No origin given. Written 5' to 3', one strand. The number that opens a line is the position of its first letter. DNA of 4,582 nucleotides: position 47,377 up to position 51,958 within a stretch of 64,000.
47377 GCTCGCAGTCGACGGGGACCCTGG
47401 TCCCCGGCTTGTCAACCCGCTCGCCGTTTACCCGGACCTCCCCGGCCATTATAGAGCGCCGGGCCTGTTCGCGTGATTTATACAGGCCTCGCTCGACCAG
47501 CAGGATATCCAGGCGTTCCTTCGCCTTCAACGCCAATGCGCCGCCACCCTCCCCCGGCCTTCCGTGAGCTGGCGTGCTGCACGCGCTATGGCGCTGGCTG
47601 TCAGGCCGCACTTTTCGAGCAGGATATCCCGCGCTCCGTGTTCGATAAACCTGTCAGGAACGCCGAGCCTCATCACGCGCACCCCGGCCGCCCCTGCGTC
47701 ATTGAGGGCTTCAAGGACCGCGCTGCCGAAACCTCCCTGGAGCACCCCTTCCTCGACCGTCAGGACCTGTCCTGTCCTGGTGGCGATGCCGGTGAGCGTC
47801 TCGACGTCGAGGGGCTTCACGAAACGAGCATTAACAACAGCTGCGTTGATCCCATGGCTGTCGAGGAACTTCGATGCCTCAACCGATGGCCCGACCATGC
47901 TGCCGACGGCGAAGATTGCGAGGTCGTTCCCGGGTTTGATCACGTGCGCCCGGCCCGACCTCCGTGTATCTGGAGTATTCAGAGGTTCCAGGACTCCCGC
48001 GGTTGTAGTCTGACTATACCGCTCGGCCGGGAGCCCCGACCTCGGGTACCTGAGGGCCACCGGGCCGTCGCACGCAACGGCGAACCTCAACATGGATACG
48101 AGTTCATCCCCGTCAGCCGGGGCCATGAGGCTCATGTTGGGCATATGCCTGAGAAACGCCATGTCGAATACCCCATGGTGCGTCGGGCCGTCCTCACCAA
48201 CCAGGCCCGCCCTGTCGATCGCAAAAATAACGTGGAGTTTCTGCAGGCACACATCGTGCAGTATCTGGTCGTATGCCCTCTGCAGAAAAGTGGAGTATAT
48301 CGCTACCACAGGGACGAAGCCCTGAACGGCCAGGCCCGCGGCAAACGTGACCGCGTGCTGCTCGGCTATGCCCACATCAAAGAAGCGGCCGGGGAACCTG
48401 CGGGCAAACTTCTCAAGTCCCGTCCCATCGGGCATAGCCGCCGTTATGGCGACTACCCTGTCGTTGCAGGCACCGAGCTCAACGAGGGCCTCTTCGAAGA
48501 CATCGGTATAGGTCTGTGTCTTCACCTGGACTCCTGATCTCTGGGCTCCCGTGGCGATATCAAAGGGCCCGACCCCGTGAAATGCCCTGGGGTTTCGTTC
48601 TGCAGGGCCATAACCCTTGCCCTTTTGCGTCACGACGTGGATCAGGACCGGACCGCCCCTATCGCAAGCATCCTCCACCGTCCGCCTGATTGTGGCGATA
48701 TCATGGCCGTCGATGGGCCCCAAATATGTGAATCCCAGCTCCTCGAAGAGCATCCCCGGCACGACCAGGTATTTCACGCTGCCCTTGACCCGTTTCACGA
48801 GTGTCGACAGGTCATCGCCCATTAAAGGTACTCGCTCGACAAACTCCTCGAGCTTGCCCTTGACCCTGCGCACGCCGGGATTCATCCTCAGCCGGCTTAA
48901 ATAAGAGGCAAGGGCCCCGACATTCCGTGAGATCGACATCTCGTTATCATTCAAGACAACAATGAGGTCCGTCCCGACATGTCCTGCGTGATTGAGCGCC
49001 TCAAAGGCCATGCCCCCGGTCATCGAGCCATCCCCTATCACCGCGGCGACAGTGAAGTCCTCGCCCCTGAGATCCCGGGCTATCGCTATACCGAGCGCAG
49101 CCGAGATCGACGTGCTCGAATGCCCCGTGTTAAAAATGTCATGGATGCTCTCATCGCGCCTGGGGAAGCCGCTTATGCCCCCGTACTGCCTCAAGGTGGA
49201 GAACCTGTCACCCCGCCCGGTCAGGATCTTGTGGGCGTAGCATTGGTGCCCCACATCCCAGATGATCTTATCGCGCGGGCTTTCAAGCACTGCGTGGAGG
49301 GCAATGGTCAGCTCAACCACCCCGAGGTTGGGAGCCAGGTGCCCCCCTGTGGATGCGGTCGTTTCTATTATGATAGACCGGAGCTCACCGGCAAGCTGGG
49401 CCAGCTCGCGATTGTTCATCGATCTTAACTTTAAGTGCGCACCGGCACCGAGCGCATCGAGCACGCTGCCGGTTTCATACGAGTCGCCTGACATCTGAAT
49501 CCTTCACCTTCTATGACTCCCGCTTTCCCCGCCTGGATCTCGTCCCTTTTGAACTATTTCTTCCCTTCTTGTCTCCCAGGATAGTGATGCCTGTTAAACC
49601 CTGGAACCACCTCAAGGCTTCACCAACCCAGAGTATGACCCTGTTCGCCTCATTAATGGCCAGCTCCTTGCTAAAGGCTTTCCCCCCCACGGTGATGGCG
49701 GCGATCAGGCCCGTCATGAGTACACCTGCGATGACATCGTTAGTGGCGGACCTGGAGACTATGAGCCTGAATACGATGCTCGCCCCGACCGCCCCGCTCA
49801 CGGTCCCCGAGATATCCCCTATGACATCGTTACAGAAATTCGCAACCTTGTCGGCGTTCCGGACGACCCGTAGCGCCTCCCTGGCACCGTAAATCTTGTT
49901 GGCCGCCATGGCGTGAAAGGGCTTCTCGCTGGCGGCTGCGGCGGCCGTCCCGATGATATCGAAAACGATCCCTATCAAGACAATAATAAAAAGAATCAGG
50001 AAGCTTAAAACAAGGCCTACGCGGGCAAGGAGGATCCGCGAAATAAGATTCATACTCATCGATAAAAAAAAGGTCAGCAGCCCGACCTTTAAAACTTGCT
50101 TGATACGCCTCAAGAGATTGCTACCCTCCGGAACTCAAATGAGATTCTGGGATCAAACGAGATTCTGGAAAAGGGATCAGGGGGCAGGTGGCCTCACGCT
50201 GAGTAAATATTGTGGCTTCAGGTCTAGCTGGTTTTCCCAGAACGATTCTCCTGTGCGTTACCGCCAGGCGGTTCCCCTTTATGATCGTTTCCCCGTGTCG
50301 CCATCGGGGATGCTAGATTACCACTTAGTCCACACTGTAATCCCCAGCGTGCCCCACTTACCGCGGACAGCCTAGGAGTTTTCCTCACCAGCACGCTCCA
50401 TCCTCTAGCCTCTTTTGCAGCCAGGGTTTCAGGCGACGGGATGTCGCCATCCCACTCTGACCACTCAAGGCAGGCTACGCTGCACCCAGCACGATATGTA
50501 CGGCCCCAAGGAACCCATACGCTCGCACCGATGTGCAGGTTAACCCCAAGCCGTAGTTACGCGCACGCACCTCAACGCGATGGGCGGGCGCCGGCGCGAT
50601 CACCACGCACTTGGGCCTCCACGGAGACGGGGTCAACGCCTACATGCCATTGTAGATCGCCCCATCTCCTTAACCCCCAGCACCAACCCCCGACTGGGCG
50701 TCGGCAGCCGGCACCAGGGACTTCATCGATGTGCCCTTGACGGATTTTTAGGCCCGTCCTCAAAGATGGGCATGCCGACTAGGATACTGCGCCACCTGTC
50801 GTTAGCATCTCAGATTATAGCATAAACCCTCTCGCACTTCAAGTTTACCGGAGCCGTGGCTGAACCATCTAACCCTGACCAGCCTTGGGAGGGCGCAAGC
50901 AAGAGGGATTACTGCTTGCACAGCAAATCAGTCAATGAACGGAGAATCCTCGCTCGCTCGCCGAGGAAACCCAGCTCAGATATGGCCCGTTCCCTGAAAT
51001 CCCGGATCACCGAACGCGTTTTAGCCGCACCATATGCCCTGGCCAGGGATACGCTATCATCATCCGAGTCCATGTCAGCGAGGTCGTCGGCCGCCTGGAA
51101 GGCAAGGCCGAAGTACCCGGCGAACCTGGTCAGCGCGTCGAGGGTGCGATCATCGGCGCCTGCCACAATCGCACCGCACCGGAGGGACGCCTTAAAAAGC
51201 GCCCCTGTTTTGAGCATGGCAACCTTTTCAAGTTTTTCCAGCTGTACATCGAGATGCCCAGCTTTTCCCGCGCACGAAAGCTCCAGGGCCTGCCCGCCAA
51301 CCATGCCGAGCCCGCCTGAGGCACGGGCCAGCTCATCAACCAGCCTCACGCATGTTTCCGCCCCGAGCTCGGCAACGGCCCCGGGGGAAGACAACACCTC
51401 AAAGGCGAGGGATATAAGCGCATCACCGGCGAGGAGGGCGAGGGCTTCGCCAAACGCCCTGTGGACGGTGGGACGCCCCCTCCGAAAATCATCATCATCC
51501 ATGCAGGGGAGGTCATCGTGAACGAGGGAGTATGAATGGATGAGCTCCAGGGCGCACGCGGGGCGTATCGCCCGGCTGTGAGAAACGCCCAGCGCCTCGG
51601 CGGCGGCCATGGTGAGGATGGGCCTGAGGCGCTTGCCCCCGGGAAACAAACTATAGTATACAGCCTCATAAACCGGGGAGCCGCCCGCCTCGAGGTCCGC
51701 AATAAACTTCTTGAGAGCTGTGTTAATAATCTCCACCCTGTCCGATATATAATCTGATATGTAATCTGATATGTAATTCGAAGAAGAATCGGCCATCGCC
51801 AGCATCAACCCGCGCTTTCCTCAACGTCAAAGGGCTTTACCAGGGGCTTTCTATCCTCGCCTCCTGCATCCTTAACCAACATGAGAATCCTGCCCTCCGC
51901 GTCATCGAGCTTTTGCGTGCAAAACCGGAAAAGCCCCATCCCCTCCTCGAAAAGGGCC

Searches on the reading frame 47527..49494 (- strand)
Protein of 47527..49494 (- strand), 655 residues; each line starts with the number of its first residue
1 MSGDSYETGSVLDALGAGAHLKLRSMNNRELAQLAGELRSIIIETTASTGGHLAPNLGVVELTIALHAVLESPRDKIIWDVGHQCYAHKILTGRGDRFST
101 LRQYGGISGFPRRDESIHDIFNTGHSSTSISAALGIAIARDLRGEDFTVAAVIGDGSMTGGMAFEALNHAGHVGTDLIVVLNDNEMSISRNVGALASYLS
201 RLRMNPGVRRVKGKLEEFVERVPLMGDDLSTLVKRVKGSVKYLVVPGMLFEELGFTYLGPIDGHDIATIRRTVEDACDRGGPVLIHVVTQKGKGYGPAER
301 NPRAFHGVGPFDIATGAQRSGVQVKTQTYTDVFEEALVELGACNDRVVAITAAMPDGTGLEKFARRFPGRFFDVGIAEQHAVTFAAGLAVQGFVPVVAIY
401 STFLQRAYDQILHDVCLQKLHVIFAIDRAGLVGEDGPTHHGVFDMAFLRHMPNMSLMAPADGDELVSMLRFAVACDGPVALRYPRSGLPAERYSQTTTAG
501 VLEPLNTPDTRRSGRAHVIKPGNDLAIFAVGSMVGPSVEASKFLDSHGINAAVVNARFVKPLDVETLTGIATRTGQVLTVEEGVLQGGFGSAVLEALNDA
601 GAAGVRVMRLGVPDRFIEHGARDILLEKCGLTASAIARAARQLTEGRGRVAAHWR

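Call 79: search_protein_families(library=pfam, proteins=[window:47527-49494:-], max_evalue=0.00001)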
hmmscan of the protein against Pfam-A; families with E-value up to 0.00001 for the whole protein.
window:47527-49494:- (655 aa): 5 families
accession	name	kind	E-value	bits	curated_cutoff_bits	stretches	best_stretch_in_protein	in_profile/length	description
PF13292.11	DXP_synthase_N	-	2.1e-118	395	21.2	1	22-289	9-274/274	1-deoxy-D-xylulose-5-phosphate synthase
PF02779.29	Transket_pyr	-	2.2e-51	174.4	27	1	327-489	3-173/174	Transketolase, pyrimidine binding domain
PF02780.25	Transketolase_C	-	3.5e-31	108.1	25.9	1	514-636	1-124/124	Transketolase, C-terminal domain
PF00456.26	Transketolase_N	-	3e-07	30.2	22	0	74-192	55-191/334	Transketolase, thiamine diphosphate binding domain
PF02775.26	TPP_enzyme_C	-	9.8e-06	25.9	21.9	0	124-186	28-84/151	Thiamine pyrophosphate enzyme, C-terminal TPP binding domain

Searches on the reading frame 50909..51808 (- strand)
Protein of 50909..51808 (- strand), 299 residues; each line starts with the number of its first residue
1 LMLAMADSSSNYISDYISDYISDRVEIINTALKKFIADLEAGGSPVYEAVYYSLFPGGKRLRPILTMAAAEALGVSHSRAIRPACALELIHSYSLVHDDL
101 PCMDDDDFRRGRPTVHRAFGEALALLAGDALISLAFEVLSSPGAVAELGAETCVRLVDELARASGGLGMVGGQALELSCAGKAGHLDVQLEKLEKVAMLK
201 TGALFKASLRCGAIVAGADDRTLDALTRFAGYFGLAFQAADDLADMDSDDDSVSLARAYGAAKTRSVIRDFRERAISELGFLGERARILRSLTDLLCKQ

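Call 79: search_protein_families(library=pfam, proteins=[window:50909-51808:-], max_evalue=0.00001)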
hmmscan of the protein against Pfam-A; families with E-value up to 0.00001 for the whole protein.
window:50909-51808:- (299 aa): 1 family
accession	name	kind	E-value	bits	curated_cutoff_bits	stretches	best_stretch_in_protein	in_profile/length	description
PF00348.22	polyprenyl_synt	-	2.4e-47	161.7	27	1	46-251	4-196/251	Polyprenyl synthetase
